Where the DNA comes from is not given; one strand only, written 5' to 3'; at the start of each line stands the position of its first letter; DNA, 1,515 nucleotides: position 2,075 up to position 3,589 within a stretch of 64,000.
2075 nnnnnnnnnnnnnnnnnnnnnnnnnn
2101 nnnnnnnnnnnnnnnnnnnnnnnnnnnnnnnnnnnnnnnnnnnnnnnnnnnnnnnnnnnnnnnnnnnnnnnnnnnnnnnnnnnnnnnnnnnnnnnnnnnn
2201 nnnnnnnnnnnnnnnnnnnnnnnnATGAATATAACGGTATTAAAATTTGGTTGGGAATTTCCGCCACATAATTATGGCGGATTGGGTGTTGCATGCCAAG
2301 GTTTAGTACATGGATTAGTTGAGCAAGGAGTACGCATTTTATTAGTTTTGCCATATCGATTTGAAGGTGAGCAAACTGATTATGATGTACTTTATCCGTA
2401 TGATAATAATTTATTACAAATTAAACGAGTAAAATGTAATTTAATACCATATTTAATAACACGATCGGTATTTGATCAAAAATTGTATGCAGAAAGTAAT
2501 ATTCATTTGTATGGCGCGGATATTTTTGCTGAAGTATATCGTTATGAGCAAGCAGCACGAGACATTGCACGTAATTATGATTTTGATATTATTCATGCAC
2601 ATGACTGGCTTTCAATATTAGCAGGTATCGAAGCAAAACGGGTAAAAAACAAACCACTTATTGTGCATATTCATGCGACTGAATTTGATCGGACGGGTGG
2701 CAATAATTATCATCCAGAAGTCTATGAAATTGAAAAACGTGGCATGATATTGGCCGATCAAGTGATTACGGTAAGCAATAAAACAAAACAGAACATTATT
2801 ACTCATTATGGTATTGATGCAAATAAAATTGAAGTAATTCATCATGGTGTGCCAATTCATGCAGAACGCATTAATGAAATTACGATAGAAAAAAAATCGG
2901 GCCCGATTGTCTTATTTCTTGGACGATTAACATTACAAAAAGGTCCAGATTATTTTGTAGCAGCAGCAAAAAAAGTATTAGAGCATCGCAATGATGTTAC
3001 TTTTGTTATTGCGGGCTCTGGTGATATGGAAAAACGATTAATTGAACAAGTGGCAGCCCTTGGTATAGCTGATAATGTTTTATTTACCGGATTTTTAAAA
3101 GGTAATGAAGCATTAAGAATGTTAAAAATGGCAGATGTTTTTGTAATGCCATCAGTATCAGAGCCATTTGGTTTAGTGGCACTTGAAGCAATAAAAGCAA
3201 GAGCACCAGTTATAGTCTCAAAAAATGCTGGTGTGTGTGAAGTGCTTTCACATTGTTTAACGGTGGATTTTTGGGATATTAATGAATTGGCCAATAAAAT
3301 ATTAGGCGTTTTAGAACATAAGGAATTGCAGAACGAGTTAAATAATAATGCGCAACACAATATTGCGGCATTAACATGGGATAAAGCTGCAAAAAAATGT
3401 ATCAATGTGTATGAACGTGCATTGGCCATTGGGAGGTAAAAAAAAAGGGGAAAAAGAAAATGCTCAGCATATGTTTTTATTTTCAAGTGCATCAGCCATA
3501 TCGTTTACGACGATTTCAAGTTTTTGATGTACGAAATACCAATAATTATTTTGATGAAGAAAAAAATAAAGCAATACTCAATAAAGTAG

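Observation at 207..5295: Non-canonical alpha-glucan/trehalose gene cluster (GH15 - GT4 - GH57 - DXD-GT-like) instead of classical glgABCP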

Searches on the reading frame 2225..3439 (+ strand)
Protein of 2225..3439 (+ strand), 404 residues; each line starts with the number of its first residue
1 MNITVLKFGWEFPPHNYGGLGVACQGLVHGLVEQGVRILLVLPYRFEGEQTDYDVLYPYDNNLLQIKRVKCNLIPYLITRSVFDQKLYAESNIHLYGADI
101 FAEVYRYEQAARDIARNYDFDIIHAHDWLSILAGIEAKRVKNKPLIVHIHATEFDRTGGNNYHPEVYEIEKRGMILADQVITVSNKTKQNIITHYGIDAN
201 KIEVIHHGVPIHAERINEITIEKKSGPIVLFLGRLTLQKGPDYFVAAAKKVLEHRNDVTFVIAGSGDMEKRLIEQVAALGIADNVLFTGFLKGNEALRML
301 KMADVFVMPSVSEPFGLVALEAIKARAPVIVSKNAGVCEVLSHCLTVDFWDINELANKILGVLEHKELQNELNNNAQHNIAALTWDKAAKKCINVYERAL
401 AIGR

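Call 3: search_protein_families(library=pfam, proteins=[window:2225-3439:+], max_evalue=0.01)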
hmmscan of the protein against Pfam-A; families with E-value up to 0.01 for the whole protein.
window:2225-3439:+ (404 aa): 7 families
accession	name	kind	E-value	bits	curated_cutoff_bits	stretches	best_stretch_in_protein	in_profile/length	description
PF00534.26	Glycos_transf_1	-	4.5e-39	134.2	26.4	1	218-378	7-171/172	Glycosyl transferases group 1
PF13692.12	Glyco_trans_1_4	-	2.8e-30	105.9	27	1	227-364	2-141/142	Glycosyl transferases group 1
PF13439.12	Glyco_transf_4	-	1.7e-22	80.7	28.5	1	18-210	2-167/170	Glycosyltransferase Family 4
PF20706.3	GT4-conflict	-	2.6e-21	76.5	26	1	146-348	112-327/385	Family 4 Glycosyltransferase in conflict systems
PF08323.17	Glyco_transf_5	-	3.9e-20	73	22.7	1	5-195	2-228/239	Starch synthase catalytic domain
PF13579.12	Glyco_trans_4_4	-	1.2e-15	58.6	29.7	1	18-207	1-157/158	Glycosyl transferase 4-like domain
PF00982.27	Glyco_transf_20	-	1.2e-06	28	32.5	1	291-390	360-465/473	Glycosyltransferase family 20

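Call 4: search_protein_families(library=ncbifam, proteins=[window:2225-3439:+], max_evalue=0.01)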
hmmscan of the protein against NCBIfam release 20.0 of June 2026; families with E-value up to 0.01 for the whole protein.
window:2225-3439:+ (404 aa): 49 families (the best 25 are shown)
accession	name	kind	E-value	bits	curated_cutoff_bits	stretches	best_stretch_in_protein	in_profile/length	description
TIGR02149.1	glgA_Coryne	subfamily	2.2e-39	135.7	302.4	1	118-398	82-389/391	glycogen synthase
TIGR03449.1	mycothiol_MshA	equivalog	4.5e-34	118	462.5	1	116-400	99-404/406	D-inositol-3-phosphate glycosyltransferase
TIGR04157.1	glyco_rSAM_CFB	subfamily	7.6e-33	114.1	400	1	122-377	121-386/406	TIGR04157 family glycosyltransferase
TIGR04047.1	MSMEG_0565_glyc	hypoth_equivalog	2.6e-30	105.8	259.85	1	108-397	76-372/373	MSMEG_0565 family glycosyltransferase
TIGR02095.1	glgA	subfamily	4.5e-28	98.2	328.45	2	220-398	287-476/477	glycogen/starch synthase, ADP-glucose type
NF038295.1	EPS_HpsP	equivalog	1.9e-27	96.3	550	1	119-398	92-386/388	hormogonium polysaccharide biosynthesis glycosyltransferase HpsP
TIGR03999.1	thiol_BshA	equivalog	9.1e-27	93.9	273.7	1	112-399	77-373/375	N-acetyl-alpha-D-glucosaminyl L-malate synthase BshA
TIGR04063.1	stp3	hypoth_equivalog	7.3e-23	81.1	442.05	1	97-400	70-396/397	TIGR04063 family PEP-CTERM/XrtA system glycosyltransferase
NF041876.1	EPS_EpsE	equivalog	1.2e-21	77.5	400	1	183-382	168-378/389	exopolysaccharide biosynthesis GT4 family glycosyltransferase EpsE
NF046085.1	XrtY_assoc_Gly1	equivalog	1.1e-18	67.3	400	1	111-398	89-383/387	XrtY-associated glycosyltransferase XYAG1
NF047684.1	TeichurnBiosyTuaC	equivalog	1.2e-18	67.2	550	1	117-399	106-389/391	teichuronic acid biosynthesis protein TuaC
NF053513.1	Gtran_IagA_BgsA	equivalog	4.9e-18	65.2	460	1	115-400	39-332/333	LTA glycolipid anchor biosynthesis glycosyltransferase, IagA/BgsA family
TIGR03088.1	stp2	hypoth_equivalog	4.4e-17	62.2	409.05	1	116-400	78-374/374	TIGR03088 family PEP-CTERM/XrtA system glycosyltransferase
NF041010.1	glycosy_Agl16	equivalog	4.7e-17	61.9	575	1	169-398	126-350/352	glycosylation protein Agl16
NF001899.0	PRK00654.1-2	equivalog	5e-15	54.8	459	1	222-344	286-407/478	glycogen synthase GlgA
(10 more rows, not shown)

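Call 5: find_encoding_contigs(protein=window:2225-3439:+, flank=10000, max_places=6)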
Protein window:2225-3439:+ (404 aa): no gene with exactly this product is on record in the collection.

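Call 9: find_homologous_proteins(query=window:2225-3439:+, max_evalue=1e-10)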
Query window:2225-3439:+ (404 aa): 7991 proteins with E <= 1e-10 among 8000 candidates; the best 120 are listed.
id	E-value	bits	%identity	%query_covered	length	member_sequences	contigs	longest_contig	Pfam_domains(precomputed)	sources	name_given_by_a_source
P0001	4.8e-271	917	100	100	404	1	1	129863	PF00534.27,PF13579.13,PF00982.28,PF08323.18,PF13439.13,PF20706.4,PF13692.13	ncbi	ncbi:MAG: glycosyltransferase family 4 protein [Candidatus Babeliales bacterium]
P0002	2.7e-172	591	65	98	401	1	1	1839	PF00534.27,PF13579.13,PF08323.18,PF13439.13,PF20706.4,PF13692.13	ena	-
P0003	9.6e-146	504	56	98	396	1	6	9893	PF00534.27,PF13579.13,PF08323.18,PF13439.13,PF20706.4,PF13692.13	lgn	-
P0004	1.8e-137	477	55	98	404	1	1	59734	PF00534.27,PF13579.13,PF08323.18,PF13524.13,PF13439.13,PF20706.4,PF13692.13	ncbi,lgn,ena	-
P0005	7.0e-136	472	53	98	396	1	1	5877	PF00534.27,PF13579.13,PF08323.18,PF13439.13,PF20706.4,PF13692.13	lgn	-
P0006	7.7e-134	465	56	98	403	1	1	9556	PF00534.27,PF13579.13,PF08323.18,PF13439.13,PF20706.4,PF13692.13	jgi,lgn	-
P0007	2.1e-133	463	55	97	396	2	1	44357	PF00534.27,PF13579.13,PF08323.18,PF13439.13,PF20706.4,PF13692.13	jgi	jgi:glycosyltransferase involved in cell wall biosynthesis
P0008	2.9e-133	463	68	76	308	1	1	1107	PF00534.27,PF13579.13,PF08323.18,PF13439.13,PF20706.4,PF13692.13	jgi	jgi:glycosyltransferase involved in cell wall biosynthesis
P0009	4.0e-132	459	52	99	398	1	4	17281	PF00534.27,PF13579.13,PF08323.18,PF13439.13,PF20706.4,PF13692.13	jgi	jgi:glycosyltransferase involved in cell wall biosynthesis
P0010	1.3e-131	457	52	99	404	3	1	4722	PF00534.27,PF13579.13,PF08323.18,PF13439.13,PF20706.4,PF13692.13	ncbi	-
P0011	1.7e-131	457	53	100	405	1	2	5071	PF00534.27,PF13579.13,PF08323.18,PF13439.13,PF20706.4,PF13692.13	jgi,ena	-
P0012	2.9e-131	456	53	99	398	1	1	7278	PF00534.27,PF13579.13,PF08323.18,PF13439.13,PF20706.4,PF13692.13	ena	-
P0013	3.2e-131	456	53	100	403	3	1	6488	PF00534.27,PF13579.13,PF08323.18,PF13439.13,PF20706.4,PF13692.13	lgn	-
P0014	7.9e-131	455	52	99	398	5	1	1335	PF00534.27,PF13579.13,PF08323.18,PF13439.13,PF20706.4,PF13692.13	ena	-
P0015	1.1e-130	454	53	100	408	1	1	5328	PF00534.27,PF13579.13,PF08323.18,PF13524.13,PF13439.13,PF20706.4,PF13692.13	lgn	-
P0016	1.4e-130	454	52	99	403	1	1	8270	PF00534.27,PF13579.13,PF08323.18,PF13439.13,PF20706.4,PF13692.13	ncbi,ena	-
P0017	1.9e-130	454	52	99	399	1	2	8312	PF00534.27,PF13579.13,PF08323.18,PF13439.13,PF20706.4,PF13692.13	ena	-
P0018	2.0e-130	454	53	98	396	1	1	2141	PF00534.27,PF13579.13,PF08323.18,PF13439.13,PF20706.4,PF13692.13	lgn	-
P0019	2.8e-130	453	54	96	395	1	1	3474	PF00534.27,PF13579.13,PF00982.28,PF08323.18,PF13439.13,PF20706.4,PF13692.13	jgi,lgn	-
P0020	3.0e-130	453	53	98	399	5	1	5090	PF00534.27,PF13579.13,PF08323.18,PF13524.13,PF13439.13,PF20706.4,PF13692.13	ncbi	-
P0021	6.3e-130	452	52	99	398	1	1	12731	PF00534.27,PF13579.13,PF08323.18,PF13439.13,PF20706.4,PF13692.13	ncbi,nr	ncbi:glycosyltransferase family 4 protein [Candidatus Woesearchaeota archaeon]|nr:glycosyltransferas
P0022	7.9e-130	452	52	99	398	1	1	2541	PF00534.27,PF13579.13,PF08323.18,PF13439.13,PF20706.4,PF13692.13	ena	-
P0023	1.0e-129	451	51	99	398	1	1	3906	PF00534.27,PF13579.13,PF08323.18,PF13439.13,PF20706.4,PF13692.13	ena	-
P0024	1.6e-129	451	51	99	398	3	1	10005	PF00534.27,PF13579.13,PF08323.18,PF13439.13,PF20706.4,PF13692.13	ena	-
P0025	1.7e-129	450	51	98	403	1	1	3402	PF00534.27,PF13579.13,PF08323.18,PF13439.13,PF20706.4,PF13692.13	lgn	-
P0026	1.8e-129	450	52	98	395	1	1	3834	PF00534.27,PF13579.13,PF08323.18,PF13439.13,PF20706.4,PF13692.13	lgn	-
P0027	2.4e-129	450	51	99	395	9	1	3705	PF00534.27,PF13579.13,PF08323.18,PF13439.13,PF20706.4,PF13692.13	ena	-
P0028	2.7e-129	450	53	99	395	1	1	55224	PF00534.27,PF13579.13,PF08323.18,PF13439.13,PF20706.4,PF13692.13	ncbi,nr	ncbi:glycosyltransferase family 4 protein [Candidatus Woesearchaeota archaeon]|nr:glycosyltransferas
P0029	3.4e-129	449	51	99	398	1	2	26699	PF00534.27,PF13579.13,PF08323.18,PF13439.13,PF20706.4,PF13692.13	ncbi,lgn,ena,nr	ncbi:MAG TPA: glycosyltransferase family 4 protein [Candidatus Nanoarchaeia archaeon]|nr:glycosyltra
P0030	4.1e-129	449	51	99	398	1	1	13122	PF00534.27,PF13579.13,PF08323.18,PF13439.13,PF20706.4,PF13692.13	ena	-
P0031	4.8e-129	449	52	98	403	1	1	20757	PF00534.27,PF13579.13,PF08323.18,PF13439.13,PF20706.4,PF13692.13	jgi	jgi:glycosyltransferase involved in cell wall biosynthesis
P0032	4.9e-129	449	51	99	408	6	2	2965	PF00534.27,PF13579.13,PF08323.18,PF13439.13,PF20706.4,PF13692.13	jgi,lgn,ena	-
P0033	7.2e-129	448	52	99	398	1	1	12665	PF00534.27,PF13579.13,PF08323.18,PF13439.13,PF20706.4,PF13692.13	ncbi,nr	ncbi:glycosyltransferase family 4 protein [Candidatus Woesearchaeota archaeon]|nr:glycosyltransferas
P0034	7.4e-129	448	52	99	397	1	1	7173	PF00534.27,PF13579.13,PF08323.18,PF13439.13,PF20706.4,PF13692.13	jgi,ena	-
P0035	7.6e-129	448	51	99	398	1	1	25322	PF00534.27,PF13579.13,PF08323.18,PF13439.13,PF20706.4,PF13692.13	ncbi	-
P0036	9.5e-129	448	52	99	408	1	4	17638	PF00534.27,PF13579.13,PF08323.18,PF13439.13,PF20706.4,PF13692.13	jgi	jgi:glycosyltransferase involved in cell wall biosynthesis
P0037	1.4e-128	447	52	99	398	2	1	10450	PF00534.27,PF13579.13,PF08323.18,PF13439.13,PF20706.4,PF13692.13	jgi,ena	-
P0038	2.5e-128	447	53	96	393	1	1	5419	PF00534.27,PF13477.13,PF13579.13,PF08323.18,PF13439.13,PF20706.4,PF13692.13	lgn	-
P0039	3.1e-128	446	53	99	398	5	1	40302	PF00534.27,PF13579.13,PF08323.18,PF13439.13,PF20706.4,PF13692.13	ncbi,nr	ncbi:glycosyltransferase family 4 protein [Candidatus Woesearchaeota archaeon]|nr:glycosyltransferas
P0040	3.2e-128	446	54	98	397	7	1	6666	PF00534.27,PF13579.13,PF08323.18,PF13439.13,PF20706.4,PF13692.13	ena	-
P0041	3.4e-128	446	51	99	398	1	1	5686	PF00534.27,PF13579.13,PF08323.18,PF13439.13,PF20706.4,PF13692.13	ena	-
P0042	4.7e-128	446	52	99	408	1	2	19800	PF00534.27,PF13579.13,PF08323.18,PF13439.13,PF20706.4,PF13692.13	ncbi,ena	-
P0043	5.8e-128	445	53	98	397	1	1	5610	PF00534.27,PF13579.13,PF08323.18,PF13439.13,PF20706.4,PF13692.13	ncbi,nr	ncbi:glycosyltransferase family 4 protein [Candidatus Woesearchaeota archaeon]|nr:glycosyltransferas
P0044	5.9e-128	445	51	99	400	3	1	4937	PF00534.27,PF13579.13,PF08323.18,PF13439.13,PF20706.4,PF13692.13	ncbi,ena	-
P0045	6.7e-128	445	51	99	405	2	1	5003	PF00534.27,PF13579.13,PF00982.28,PF08323.18,PF13439.13,PF20706.4,PF13692.13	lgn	-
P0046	6.8e-128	445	51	98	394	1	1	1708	PF00534.27,PF13579.13,PF08323.18,PF13439.13,PF20706.4,PF13692.13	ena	-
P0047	8.4e-128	445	52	99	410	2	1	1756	PF00534.27,PF13579.13,PF08323.18,PF13439.13,PF20706.4,PF13692.13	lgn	-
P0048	1.4e-127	444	51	99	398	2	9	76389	PF00534.27,PF13579.13,PF08323.18,PF13439.13,PF20706.4,PF13692.13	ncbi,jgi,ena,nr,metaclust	ncbi:glycosyltransferase family 4 protein [Candidatus Woesearchaeota archaeon]|nr:glycosyltransferas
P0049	1.9e-127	444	51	99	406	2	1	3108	PF00534.27,PF13579.13,PF00982.28,PF08323.18,PF13439.13,PF20706.4,PF13692.13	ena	-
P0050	2.2e-127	444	52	99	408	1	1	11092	PF00534.27,PF13477.13,PF13579.13,PF08323.18,PF13439.13,PF20706.4,PF13692.13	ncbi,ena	-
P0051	2.5e-127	443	51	99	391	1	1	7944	PF00534.27,PF13579.13,PF08323.18,PF13439.13,PF20706.4,PF13692.13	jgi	jgi:glycogen synthase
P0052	2.7e-127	443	51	99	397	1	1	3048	PF00534.27,PF13477.13,PF13579.13,PF08323.18,PF13439.13,PF20706.4,PF13692.13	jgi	jgi:glycogen synthase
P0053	2.7e-127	443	52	98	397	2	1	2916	PF00534.27,PF13579.13,PF08323.18,PF13439.13,PF20706.4,PF13692.13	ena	-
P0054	2.8e-127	443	51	99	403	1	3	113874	PF00534.27,PF13579.13,PF08323.18,PF13439.13,PF20706.4,PF13692.13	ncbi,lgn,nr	ncbi:glycosyltransferase family 4 protein [Candidatus Pacearchaeota archaeon]|nr:glycosyltransferase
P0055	3.1e-127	443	51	99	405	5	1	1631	PF00534.27,PF13579.13,PF08323.18,PF13439.13,PF20706.4,PF13692.13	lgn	-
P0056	3.2e-127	443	52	99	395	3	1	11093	PF00534.27,PF13579.13,PF08323.18,PF13439.13,PF20706.4,PF13692.13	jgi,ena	-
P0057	3.9e-127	443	51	99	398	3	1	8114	PF00534.27,PF13579.13,PF08323.18,PF13439.13,PF20706.4,PF13692.13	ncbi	-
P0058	4.4e-127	443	53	98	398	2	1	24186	PF00534.27,PF13579.13,PF08323.18,PF13439.13,PF20706.4,PF13692.13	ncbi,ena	-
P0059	4.5e-127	443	51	99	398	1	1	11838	PF00534.27,PF13579.13,PF08323.18,PF13439.13,PF20706.4,PF13692.13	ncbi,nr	ncbi:glycosyltransferase family 4 protein [Candidatus Woesearchaeota archaeon]|nr:glycosyltransferas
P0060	4.7e-127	442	52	99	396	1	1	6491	PF00534.27,PF13579.13,PF08323.18,PF13439.13,PF20706.4,PF13692.13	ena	-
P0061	5.3e-127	442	52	99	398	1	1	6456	PF00534.27,PF13579.13,PF08323.18,PF13439.13,PF20706.4,PF13692.13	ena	-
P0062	5.6e-127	442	51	99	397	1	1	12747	PF00534.27,PF13477.13,PF13579.13,PF08323.18,PF13439.13,PF20706.4,PF13692.13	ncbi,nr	ncbi:glycosyltransferase family 4 protein [Candidatus Woesearchaeota archaeon]|nr:glycosyltransferas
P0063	5.6e-127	442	51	99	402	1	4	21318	PF00534.27,PF13579.13,PF08323.18,PF13439.13,PF20706.4,PF13692.13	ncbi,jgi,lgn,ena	-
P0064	5.7e-127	442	51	99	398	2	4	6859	PF00534.27,PF13579.13,PF08323.18,PF13439.13,PF20706.4,PF13692.13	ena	-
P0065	6.0e-127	442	50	99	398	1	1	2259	PF00534.27,PF13579.13,PF08323.18,PF13439.13,PF20706.4,PF13692.13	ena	-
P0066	6.8e-127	442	51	99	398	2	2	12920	PF00534.27,PF13477.13,PF13579.13,PF08323.18,PF13439.13,PF20706.4,PF13692.13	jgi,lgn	-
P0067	8.0e-127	442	53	98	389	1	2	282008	PF00534.27,PF13579.13,PF08323.18,PF13439.13,PF20706.4,PF13692.13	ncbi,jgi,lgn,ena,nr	ncbi:4-alpha-glucanotransferase [Candidatus Woesearchaeota archaeon CG10_big_fil_rev_8_21_14_0_10_37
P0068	9.3e-127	441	51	99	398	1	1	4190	PF00534.27,PF13477.13,PF13579.13,PF08323.18,PF13439.13,PF20706.4,PF13692.13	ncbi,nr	ncbi:glycosyltransferase family 4 protein [Candidatus Woesearchaeota archaeon]|nr:glycosyltransferas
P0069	1.2e-126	441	51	99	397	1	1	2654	PF00534.27,PF13477.13,PF13579.13,PF08323.18,PF13439.13,PF20706.4,PF13692.13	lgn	-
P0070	1.4e-126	441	52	98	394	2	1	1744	PF00534.27,PF13579.13,PF08323.18,PF13439.13,PF20706.4,PF13692.13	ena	-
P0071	1.8e-126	441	51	98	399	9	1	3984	PF00534.27,PF13579.13,PF08323.18,PF13439.13,PF20706.4,PF13692.13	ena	-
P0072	1.8e-126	441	52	99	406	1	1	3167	PF00534.27,PF13579.13,PF08323.18,PF13439.13,PF20706.4,PF13692.13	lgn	-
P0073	2.0e-126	440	51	99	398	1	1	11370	PF00534.27,PF13579.13,PF08323.18,PF13439.13,PF20706.4,PF13692.13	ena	-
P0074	2.2e-126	440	51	99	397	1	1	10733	PF00534.27,PF13477.13,PF13579.13,PF08323.18,PF13439.13,PF20706.4,PF13692.13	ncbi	-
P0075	2.2e-126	440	50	99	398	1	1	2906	PF00534.27,PF13579.13,PF08323.18,PF13439.13,PF20706.4,PF13692.13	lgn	-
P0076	2.3e-126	440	50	99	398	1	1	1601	PF00534.27,PF13579.13,PF08323.18,PF13439.13,PF20706.4,PF13692.13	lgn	-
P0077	2.4e-126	440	51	98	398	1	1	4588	PF00534.27,PF13579.13,PF08323.18,PF13439.13,PF20706.4,PF13692.13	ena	-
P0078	2.6e-126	440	52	99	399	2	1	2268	PF00534.27,PF13579.13,PF08323.18,PF13524.13,PF13439.13,PF20706.4,PF13692.13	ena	-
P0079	2.8e-126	440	52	98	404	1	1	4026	PF00534.27,PF13579.13,PF08323.18,PF13439.13,PF20706.4,PF13692.13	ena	-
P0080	2.9e-126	440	52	98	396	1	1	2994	PF00534.27,PF13579.13,PF08323.18,PF13439.13,PF20706.4,PF13692.13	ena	-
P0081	3.0e-126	440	51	99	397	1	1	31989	PF00534.27,PF13579.13,PF08323.18,PF13439.13,PF20706.4,PF13692.13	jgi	jgi:glycogen synthase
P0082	3.2e-126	440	51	97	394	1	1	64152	PF00534.27,PF13579.13,PF08323.18,PF13439.13,PF20706.4,PF13692.13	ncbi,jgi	-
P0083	3.6e-126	440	48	99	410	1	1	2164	PF00534.27,PF13579.13,PF08323.18,PF13439.13,PF20706.4,PF13692.13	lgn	-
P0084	3.6e-126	440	50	99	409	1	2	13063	PF00534.27,PF13579.13,PF08323.18,PF13439.13,PF20706.4,PF13692.13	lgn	-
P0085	3.7e-126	439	52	99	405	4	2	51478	PF00534.27,PF13579.13,PF08323.18,PF13439.13,PF20706.4,PF13692.13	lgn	-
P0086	3.7e-126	439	52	97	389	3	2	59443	PF00534.27,PF13477.13,PF13579.13,PF08323.18,PF13439.13,PF20706.4,PF13692.13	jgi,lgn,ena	-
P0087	3.9e-126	439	51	98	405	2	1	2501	PF00534.27,PF13579.13,PF00982.28,PF08323.18,PF13439.13,PF20706.4,PF13692.13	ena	-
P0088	4.0e-126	439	52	99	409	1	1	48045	PF00534.27,PF13579.13,PF00982.28,PF08323.18,PF13524.13,PF13439.13,PF20706.4,PF13692.13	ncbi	-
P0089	4.2e-126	439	52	98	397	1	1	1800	PF00534.27,PF13579.13,PF08323.18,PF13439.13,PF20706.4,PF13692.13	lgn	-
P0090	4.7e-126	439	51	98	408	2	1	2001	PF00534.27,PF13579.13,PF08323.18,PF13439.13,PF20706.4,PF13692.13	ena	-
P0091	5.2e-126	439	52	99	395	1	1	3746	PF00534.27,PF13579.13,PF08323.18,PF13439.13,PF20706.4,PF13692.13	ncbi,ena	-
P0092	5.7e-126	439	52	99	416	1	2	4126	PF00534.27,PF13579.13,PF08323.18,PF13439.13,PF20706.4,PF13692.13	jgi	jgi:glycosyltransferase involved in cell wall biosynthesis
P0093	6.6e-126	439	52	98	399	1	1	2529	PF00534.27,PF13579.13,PF08323.18,PF13439.13,PF20706.4,PF13692.13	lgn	-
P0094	6.7e-126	439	51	99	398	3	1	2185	PF00534.27,PF13579.13,PF08323.18,PF13439.13,PF20706.4,PF13692.13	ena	-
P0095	7.6e-126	438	50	99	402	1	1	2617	PF00534.27,PF13579.13,PF08323.18,PF13439.13,PF20706.4,PF13692.13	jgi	jgi:glycosyltransferase involved in cell wall biosynthesis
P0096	9.3e-126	438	50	99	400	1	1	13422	PF00534.27,PF13579.13,PF00982.28,PF08323.18,PF13439.13,PF20706.4,PF13692.13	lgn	-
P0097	9.8e-126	438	50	99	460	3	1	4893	PF00534.27,PF13579.13,PF08323.18,PF13524.13,PF13439.13,PF20706.4,PF13692.13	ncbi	-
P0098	1.0e-125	438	49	99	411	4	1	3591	PF00534.27,PF13579.13,PF08323.18,PF13439.13,PF20706.4,PF13692.13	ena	-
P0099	1.1e-125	438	50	99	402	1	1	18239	PF00534.27,PF13579.13,PF08323.18,PF13439.13,PF20706.4,PF13692.13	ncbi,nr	ncbi:glycosyltransferase family 4 protein [Candidatus Woesearchaeota archaeon]|nr:glycosyltransferas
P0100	1.1e-125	438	52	99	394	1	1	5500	PF00534.27,PF13579.13,PF08323.18,PF13439.13,PF20706.4,PF13692.13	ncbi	-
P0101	1.1e-125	438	50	99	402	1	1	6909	PF00534.27,PF13579.13,PF08323.18,PF13439.13,PF20706.4,PF13692.13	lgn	-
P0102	1.2e-125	438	52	99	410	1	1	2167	PF00534.27,PF13579.13,PF08323.18,PF13439.13,PF20706.4,PF13692.13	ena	-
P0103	1.2e-125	438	51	97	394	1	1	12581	PF00534.27,PF13579.13,PF08323.18,PF13439.13,PF20706.4,PF13692.13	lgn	-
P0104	1.3e-125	438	52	98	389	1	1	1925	PF00534.27,PF13579.13,PF08323.18,PF13439.13,PF20706.4,PF13692.13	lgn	-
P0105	1.6e-125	437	50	98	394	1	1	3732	PF00534.27,PF13579.13,PF08323.18,PF13439.13,PF20706.4,PF13692.13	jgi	-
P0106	1.7e-125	437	52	99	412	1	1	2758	PF00534.27,PF13579.13,PF08323.18,PF13439.13,PF20706.4,PF13692.13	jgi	jgi:glycogen synthase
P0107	1.7e-125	437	53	97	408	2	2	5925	PF00534.27,PF13579.13,PF08323.18,PF13524.13,PF13439.13,PF20706.4,PF13692.13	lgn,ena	-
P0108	1.8e-125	437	52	98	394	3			PF00534.27,PF13579.13,PF08323.18,PF13439.13,PF20706.4,PF13692.13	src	-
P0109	2.3e-125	437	51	98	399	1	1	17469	PF00534.27,PF13579.13,PF08323.18,PF13439.13,PF20706.4,PF13692.13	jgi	-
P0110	2.4e-125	437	51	99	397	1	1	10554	PF00534.27,PF13579.13,PF08323.18,PF13439.13,PF20706.4,PF13692.13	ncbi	-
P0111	2.7e-125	437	51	99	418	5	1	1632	PF00534.27,PF13579.13,PF00982.28,PF08323.18,PF13524.13,PF13439.13,PF20706.4,PF13692.13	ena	-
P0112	2.9e-125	437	51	99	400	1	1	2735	PF00534.27,PF13579.13,PF08323.18,PF13439.13,PF20706.4,PF13692.13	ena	-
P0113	2.9e-125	437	51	99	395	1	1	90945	PF00534.27,PF13579.13,PF08323.18,PF13439.13,PF20706.4,PF13692.13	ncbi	-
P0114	3.0e-125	437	51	99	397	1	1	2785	PF00534.27,PF13579.13,PF08323.18,PF13439.13,PF20706.4,PF13692.13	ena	-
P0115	3.3e-125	436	51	99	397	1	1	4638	PF00534.27,PF13477.13,PF13579.13,PF08323.18,PF13439.13,PF20706.4,PF13692.13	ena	-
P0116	3.5e-125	436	52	98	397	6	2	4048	PF00534.27,PF13579.13,PF08323.18,PF13439.13,PF20706.4,PF13692.13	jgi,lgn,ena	-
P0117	4.4e-125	436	52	99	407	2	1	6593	PF00534.27,PF13579.13,PF08323.18,PF13524.13,PF13439.13,PF20706.4,PF13692.13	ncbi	-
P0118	4.8e-125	436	50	99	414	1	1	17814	PF00534.27,PF13579.13,PF08323.18,PF13439.13,PF20706.4,PF13692.13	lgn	-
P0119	5.1e-125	436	50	99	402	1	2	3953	PF00534.27,PF13579.13,PF08323.18,PF13439.13,PF20706.4,PF13692.13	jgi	-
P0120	5.6e-125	436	51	98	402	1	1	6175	PF00534.27,PF13579.13,PF08323.18,PF13439.13,PF20706.4,PF13692.13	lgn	-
